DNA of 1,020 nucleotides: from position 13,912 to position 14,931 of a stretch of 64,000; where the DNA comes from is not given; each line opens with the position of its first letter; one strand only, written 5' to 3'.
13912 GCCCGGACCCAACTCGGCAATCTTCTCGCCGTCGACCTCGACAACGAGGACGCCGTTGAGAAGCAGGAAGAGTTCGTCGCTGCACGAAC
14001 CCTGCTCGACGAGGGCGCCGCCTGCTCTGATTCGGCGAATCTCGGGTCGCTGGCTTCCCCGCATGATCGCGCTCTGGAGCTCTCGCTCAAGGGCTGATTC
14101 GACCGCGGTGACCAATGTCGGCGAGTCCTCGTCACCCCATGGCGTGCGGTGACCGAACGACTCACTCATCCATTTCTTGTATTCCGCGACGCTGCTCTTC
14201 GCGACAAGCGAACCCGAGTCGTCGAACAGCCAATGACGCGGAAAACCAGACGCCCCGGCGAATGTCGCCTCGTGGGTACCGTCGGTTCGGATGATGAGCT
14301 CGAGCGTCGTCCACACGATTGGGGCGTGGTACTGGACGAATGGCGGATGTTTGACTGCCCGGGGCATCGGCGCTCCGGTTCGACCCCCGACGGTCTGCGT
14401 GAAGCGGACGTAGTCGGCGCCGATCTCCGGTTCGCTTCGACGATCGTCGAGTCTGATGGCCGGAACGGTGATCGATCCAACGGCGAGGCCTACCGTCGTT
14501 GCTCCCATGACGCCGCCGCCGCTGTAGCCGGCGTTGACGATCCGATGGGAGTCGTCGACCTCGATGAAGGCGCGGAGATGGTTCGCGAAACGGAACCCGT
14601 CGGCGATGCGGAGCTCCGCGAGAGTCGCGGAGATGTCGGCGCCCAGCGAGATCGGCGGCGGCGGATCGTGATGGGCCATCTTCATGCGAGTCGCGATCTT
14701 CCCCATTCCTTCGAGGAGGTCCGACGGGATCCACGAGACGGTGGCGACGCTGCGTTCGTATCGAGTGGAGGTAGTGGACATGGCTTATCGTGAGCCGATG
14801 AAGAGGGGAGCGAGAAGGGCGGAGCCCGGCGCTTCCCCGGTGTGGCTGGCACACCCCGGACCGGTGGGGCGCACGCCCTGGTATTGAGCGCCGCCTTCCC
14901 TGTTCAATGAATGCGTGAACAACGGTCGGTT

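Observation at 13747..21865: MacB-type ABC transporter interleaved with a two-component system whose regulator outputs a nucleotide cyclase, paired with a divergent cNMP-reader of unknown function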

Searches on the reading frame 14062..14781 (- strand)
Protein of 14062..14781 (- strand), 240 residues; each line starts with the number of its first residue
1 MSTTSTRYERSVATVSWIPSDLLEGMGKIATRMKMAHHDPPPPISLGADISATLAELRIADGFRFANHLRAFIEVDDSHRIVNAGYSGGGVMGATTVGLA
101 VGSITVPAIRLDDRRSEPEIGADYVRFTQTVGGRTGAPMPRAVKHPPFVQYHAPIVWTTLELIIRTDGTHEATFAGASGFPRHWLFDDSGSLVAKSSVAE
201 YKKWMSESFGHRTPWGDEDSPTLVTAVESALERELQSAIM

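Call 25: search_protein_representatives(protein=window:14062-14781:-)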
Query: 240 residues. Proteins with E-value up to 0.001 (for the whole library): 987; up to 1e-10: 610; up to 1e-30: 135. The best 150 are listed.
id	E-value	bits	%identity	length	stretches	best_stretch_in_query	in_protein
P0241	9.9e-82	290.2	57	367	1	7-240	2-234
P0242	1.5e-77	276.5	55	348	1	7-240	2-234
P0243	3.2e-72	259.1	55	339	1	7-240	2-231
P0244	3.6e-65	236.0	66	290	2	93-235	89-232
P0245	2.7e-63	229.8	49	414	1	7-237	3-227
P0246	1.5e-62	227.4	50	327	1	7-240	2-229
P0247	2.2e-60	220.3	49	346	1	7-240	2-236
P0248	1.1e-59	218.1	49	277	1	7-236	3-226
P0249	6.0e-59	215.6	52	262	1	7-240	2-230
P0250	1.0e-58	214.9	49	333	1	7-240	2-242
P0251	1.1e-57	211.5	47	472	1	6-237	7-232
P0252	1.6e-56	207.7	50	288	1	6-219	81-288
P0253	7.2e-55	202.3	45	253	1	7-240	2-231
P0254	1.2e-54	201.6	53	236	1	60-239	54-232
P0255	2.5e-54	200.5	54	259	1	32-224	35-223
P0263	8.0e-51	189.0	44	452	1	10-240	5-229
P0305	8.5e-41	156.2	50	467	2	99-236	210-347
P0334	9.0e-36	139.8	38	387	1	7-240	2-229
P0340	3.1e-35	138.0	42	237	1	7-239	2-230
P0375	9.9e-31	123.3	44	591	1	21-193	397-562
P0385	6.5e-30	120.6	46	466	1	66-236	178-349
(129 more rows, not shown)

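Call 27: search_protein_families(library=pfam, proteins=[P0245, P0251, P0263, P0248, P0253, P0340, P0334, P0375, P0385, P0305], max_evalue=0.001)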
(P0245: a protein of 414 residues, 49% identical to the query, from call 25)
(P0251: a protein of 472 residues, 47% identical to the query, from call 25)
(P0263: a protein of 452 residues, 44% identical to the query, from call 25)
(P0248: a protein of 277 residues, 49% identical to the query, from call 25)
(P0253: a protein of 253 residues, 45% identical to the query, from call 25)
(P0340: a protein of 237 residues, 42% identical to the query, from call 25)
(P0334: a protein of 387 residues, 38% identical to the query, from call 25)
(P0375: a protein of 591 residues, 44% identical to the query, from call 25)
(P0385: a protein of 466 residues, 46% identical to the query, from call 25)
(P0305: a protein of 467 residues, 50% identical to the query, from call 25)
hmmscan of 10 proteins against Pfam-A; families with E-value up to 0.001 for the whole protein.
P0245 (414 aa): 1 family
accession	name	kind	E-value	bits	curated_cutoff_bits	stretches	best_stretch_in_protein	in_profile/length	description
PF00027.35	cNMP_binding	-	1.2e-11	44.8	27.5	1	237-290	2-60/89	Cyclic nucleotide-binding domain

P0251 (472 aa): 2 families
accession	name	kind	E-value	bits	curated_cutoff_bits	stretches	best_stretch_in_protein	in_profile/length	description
PF00027.35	cNMP_binding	-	6.4e-38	129.1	27.5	2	364-445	2-89/89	Cyclic nucleotide-binding domain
PF07883.17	Cupin_2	-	6.4e-07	29.4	27.2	1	365-411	4-50/70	Cupin domain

P0263 (452 aa): 2 families
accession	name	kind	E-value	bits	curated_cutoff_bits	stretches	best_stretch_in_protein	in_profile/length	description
PF00027.35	cNMP_binding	-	4.8e-15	55.7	27.5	1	236-311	2-82/89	Cyclic nucleotide-binding domain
PF06127.16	Mpo1-like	-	1.1e-12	48.4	24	1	353-443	2-93/95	2-hydroxy-palmitic acid dioxygenase Mpo1-like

P0248 (277 aa): 1 family
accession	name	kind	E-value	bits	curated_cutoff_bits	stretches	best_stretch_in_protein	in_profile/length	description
PF00027.35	cNMP_binding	-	0.00095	19.5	27.5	0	237-269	2-37/89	Cyclic nucleotide-binding domain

P0253 (253 aa): 0 families

P0340 (237 aa): 0 families

P0334 (387 aa): 0 families

P0375 (591 aa): 1 family
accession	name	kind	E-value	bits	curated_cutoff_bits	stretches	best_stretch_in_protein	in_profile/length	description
PF02254.24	TrkA_N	-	3.8e-17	63.1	23.8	1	40-148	1-107/116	TrkA-N domain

P0385 (466 aa): 0 families

P0305 (467 aa): 0 families

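Call 30: search_solved_structures(query=A3, max_evalue=10, show_alignments=2)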
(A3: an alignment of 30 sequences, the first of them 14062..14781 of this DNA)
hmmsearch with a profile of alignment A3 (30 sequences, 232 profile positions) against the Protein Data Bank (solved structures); distinct sequences matched with E-value up to 10: 2.
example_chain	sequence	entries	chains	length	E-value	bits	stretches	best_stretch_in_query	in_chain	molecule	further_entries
1f4w_H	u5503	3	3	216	0.13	14.9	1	75-127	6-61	ANTIBODY S-20-4, FAB FRAGMENT, HEAVY CHAIN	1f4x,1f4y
3ck7_A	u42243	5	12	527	0.41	13.3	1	7-62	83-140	SusD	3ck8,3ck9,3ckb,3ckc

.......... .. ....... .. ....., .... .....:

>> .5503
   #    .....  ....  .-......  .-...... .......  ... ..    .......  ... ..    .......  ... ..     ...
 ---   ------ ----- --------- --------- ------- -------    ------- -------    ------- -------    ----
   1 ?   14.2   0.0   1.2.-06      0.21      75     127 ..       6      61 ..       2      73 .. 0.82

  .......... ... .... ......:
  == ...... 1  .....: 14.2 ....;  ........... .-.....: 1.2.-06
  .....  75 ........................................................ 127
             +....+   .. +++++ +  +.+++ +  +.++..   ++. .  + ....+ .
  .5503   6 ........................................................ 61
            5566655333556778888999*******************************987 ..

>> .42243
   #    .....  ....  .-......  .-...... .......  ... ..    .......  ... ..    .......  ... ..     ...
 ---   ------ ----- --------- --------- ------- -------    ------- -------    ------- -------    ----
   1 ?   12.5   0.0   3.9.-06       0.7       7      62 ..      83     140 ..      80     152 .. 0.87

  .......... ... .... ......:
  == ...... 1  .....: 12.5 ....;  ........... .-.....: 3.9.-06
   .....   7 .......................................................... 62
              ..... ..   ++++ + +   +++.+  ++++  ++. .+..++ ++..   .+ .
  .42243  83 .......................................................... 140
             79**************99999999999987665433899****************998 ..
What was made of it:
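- Tried and rejected: PDB profile search (call 30)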

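Call 33: predict_structure(alignment_id=A3)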
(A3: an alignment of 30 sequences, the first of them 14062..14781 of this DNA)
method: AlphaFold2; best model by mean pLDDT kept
length: 240 residues; sequences in the alignment: 30
mean_pLDDT: 86.6   pTM: 0.82
mean pLDDT of the five models: 86.6, 86.4, 86.2, 86.0, 84.8
residues with pLDDT >= 90: 135; 70-90: 67; 50-70: 30; < 50: 8
segments of 3 or more residues with pLDDT < 50: 221-228
pLDDT, mean of each block of 10 residues (from residue 1): 93 94 66 67 95 95 95 98 98 86 90 97 98 90 86 93 98 93 96 86 78 71 47 68
secondary structure, 60 per line:
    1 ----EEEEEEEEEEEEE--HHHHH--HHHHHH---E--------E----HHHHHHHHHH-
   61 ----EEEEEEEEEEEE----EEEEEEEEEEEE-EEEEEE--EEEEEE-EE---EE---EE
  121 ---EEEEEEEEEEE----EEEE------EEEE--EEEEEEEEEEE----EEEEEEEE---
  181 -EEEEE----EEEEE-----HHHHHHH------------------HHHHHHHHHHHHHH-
elements in order: E5-17 H20-24 H27-32 H50-59 E65-76 E81-92 E94-99 E102-107 E124-134 E139-142 E149-152 E155-165 E170-177 E182-186 E191-195 H201-207 H226-239
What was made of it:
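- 13747..14781 (-): cNMP reader: N-terminal beta-rich domain of unknown function (aa 1-240) plus a C-terminal cyclic-nucleotide-binding domain. Its AlphaFold model has pLDDT 86.6 (call 33).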

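Call 39: fold_search(model_id=the predicted structure, library=pdb)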
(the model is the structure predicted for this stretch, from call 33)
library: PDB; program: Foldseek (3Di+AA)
matches with E <= 10: 1040; with E <= 0.001: 2
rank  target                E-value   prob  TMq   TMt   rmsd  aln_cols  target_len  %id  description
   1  3c5p_A                1.5e-04  1.00  0.42  0.50   7.5       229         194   14  Crystal structure of BAS0735, a protein of unknown function from Bacillus anthracis str. Sterne (released 2008-02-19)
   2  3c5p_B                1.6e-04  1.00  0.42  0.50   7.4       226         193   14  Crystal structure of BAS0735, a protein of unknown function from Bacillus anthracis str. Sterne (released 2008-02-19)
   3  6v3j_A                7.5e-03  0.25  0.14  0.13  24.8       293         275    8  KIR3DL1 in complex with HLA-B*57:03 presenting the peptide LSSPVTKSF (released 2020-05-20)
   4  9fei                  9.9e-03  0.63  0.21  0.26  12.1       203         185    5  Crystal structure of protein D: defoliating toxin form Fusarium oxysporum f.sp. vasinfectum (released 2025-05-28)
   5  6k60_E                1.4e-02  0.15  0.13  0.12  24.1       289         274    6  Structural and functional basis for HLA-G isoform recognition of immune checkpoint receptor LILRBs (released 2019-11-27)
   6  8ryo_A                1.6e-02  0.25  0.16  0.14  24.9       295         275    7  Structure of S2-198 TCR in complex with HLA-A*03:01 bound to ELFSYLIEK peptide (released 2024-09-04)
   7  3wuw_A                1.8e-02  0.20  0.14  0.13  24.8       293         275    8  KIR3DL1 in complex with HLA-B*57:01.I80T (released 2014-05-28)
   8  5t6y_A                1.8e-02  0.18  0.14  0.13  24.6       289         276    8  HLA-B*57:01 presenting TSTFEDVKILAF (released 2017-03-01)
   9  8rro_l                1.9e-02  0.28  0.16  0.15  24.4       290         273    7  G12V-TCR complex with HLA-A3 (released 2024-11-20)
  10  7wt5_A                2.2e-02  0.23  0.15  0.14  24.1       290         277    7  Crystal structure of HLA-A*2450 complexed with 8-mer model peptide (released 2022-06-22)
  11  7wt3_A                2.6e-02  0.23  0.16  0.14  24.1       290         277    6  Crystal structure of HLA-A*2402 complexed with 4-mer lipopeptide (released 2022-06-22)
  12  1ydp_A                2.8e-02  0.14  0.13  0.12  23.7       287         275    6  1.9A crystal structure of HLA-G (released 2005-03-08)
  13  3skm_A                3.0e-02  0.21  0.16  0.14  24.5       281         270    7  Crystal structure of the HLA-B8FLRGRAYVL, mutant G8V of the FLR peptide (released 2012-02-29)
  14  1mhe_A                3.1e-02  0.21  0.16  0.14  24.4       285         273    7  THE HUMAN NON-CLASSICAL MAJOR HISTOCOMPATIBILITY COMPLEX MOLECULE HLA-E (released 1999-03-23)
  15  9hlj_A                3.1e-02  0.21  0.16  0.14  24.6       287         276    7  Crystal structure of GV37-TCR in complex with HLA-C*12:02 with KAYNVTQAF (KF9), a 9-mer epitope from SARS-CoV-2 Nucleo (released 2025-08-06)
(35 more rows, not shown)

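Call 50: search_protein_families(library=pfam, alignment_id=A3, max_evalue=1)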
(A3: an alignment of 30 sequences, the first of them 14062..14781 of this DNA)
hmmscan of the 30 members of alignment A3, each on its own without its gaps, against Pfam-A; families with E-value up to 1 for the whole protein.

A. member 1, window:14062-14781:- (240 aa): 0 families

B. families by the number of members that match (of 30 scanned): 5 families
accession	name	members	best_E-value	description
PF05593.20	RHS_repeat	1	0.014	RHS Repeat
PF19818.4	DUF6301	1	0.082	Family of unknown function (DUF6301)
PF15479.11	DUF4639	1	0.15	Domain of unknown function (DUF4639)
PF06945.18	DUF1289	1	0.18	Protein of unknown function (DUF1289)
PF21218.2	Fpg-like_C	1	0.18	Formamidopyrimidine-DNA glycosylase-like, C-terminal domain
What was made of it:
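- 13747..14781 (-): The N-domain has no Pfam family (call 50) and no PDB sequence match (call 30).
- Tried and rejected: Pfam on 30 members (call 50)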

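Call 63: fold_search(model_id=the predicted structure, library=viral)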
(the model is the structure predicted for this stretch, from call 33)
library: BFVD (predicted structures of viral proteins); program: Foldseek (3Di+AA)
matches with E <= 10: 764; with E <= 0.001: 0
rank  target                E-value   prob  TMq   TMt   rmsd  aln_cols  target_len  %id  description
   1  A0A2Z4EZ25            3.6e-02  0.08  0.12  0.09  25.9       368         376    8  (no name in the UniProt tables at hand)
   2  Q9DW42                4.2e-02  0.04  0.10  0.05  25.6       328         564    8  Pr151.3 [Rat cytomegalovirus (strain Maastricht)]
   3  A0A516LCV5            7.3e-02  0.12  0.14  0.16  20.5       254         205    7  (no name in the UniProt tables at hand)
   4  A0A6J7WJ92            7.7e-02  0.93  0.17  0.41   7.4        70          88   10  Uncharacterized protein [uncultured Caudovirales phage]
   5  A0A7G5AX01            7.7e-02  0.10  0.10  0.06  22.5       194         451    9  MC002L [Molluscum contagiosum virus subtype 1]
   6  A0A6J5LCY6            8.2e-02  0.20  0.19  0.14  19.1       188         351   12  Uncharacterized protein [uncultured Caudovirales phage]
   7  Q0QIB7                8.6e-02  0.07  0.13  0.09  27.3       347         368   11  Gp024 [Human cytomegalovirus]
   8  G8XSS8                1.1e-01  0.07  0.14  0.10  26.8       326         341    7  Membrane protein S8 [Saimiriine betaherpesvirus 4]
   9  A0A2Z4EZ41            1.1e-01  0.04  0.11  0.08  22.0       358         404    6  (no name in the UniProt tables at hand)
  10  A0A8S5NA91            1.3e-01  0.13  0.16  0.07  31.2       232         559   12  Uncharacterized protein [Myoviridae sp. ctx322]
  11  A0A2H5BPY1            1.4e-01  0.97  0.21  0.52   5.6        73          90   11  Uncharacterized protein [Vibrio phage Vp_R1]
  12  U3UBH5                1.7e-01  0.09  0.14  0.10  22.2       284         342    6  Major histocompatibility complex-like class I (Rabbit) [Squirrelpox virus]
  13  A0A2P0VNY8            1.7e-01  0.08  0.13  0.10  25.5       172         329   12  Uncharacterized protein [Tetraselmis virus 1]
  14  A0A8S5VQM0            1.7e-01  0.04  0.11  0.06  20.4       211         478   10  (no name in the UniProt tables at hand)
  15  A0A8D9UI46            1.8e-01  0.15  0.13  0.11  17.1       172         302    8  (no name in the UniProt tables at hand)
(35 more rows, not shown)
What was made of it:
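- Tried and rejected: Foldseek against viral structures, which gave nothing (call 63)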

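Call 68: find_related_loci(query=A3, collection=metagenome_contigs, flank=6000)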
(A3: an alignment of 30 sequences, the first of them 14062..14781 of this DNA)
Query A3 (240 aa) in metagenome_contigs; peptide patterns used: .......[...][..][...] (x = any residue, [..] = any of these).
600 stretches matched a pattern (row limit reached: there are more); 598 encode a relative of the query (tblastn E <= 1e-3); the best 80 are kept; 80 distinct loci.
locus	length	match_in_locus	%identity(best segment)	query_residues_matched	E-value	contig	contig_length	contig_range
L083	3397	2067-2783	72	2-240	3e-120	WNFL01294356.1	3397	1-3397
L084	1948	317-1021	74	5-240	2e-124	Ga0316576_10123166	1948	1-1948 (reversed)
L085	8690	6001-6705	73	5-240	1e-116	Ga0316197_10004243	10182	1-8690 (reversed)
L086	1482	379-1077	73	7-240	2e-121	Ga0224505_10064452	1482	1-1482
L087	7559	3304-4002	72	7-240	6e-104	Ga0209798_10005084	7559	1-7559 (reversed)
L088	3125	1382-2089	71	5-240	8e-100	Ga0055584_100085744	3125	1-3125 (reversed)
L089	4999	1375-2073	58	7-240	2e-87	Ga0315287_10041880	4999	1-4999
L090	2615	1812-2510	54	7-240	5e-86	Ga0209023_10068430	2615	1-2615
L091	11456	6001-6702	54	1-240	4e-84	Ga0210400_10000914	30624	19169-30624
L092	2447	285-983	56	7-240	1e-86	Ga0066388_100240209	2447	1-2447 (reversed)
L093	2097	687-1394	54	4-240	2e-83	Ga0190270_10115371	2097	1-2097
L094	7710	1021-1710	54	7-240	2e-78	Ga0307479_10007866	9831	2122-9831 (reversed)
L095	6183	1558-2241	54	7-240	2e-78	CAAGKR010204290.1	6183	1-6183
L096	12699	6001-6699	53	2-240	6e-77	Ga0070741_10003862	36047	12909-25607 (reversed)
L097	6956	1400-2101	52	1-240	1e-76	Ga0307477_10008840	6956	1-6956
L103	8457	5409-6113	56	5-240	2e-76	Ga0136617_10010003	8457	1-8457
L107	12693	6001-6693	51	5-240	2e-75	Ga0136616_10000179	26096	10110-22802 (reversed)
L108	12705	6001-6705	52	2-240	2e-75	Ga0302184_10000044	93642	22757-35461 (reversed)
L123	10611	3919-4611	51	5-240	3e-74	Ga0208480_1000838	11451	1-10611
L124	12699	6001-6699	50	5-240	3e-74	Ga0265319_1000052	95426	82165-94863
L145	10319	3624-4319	50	4-240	8e-73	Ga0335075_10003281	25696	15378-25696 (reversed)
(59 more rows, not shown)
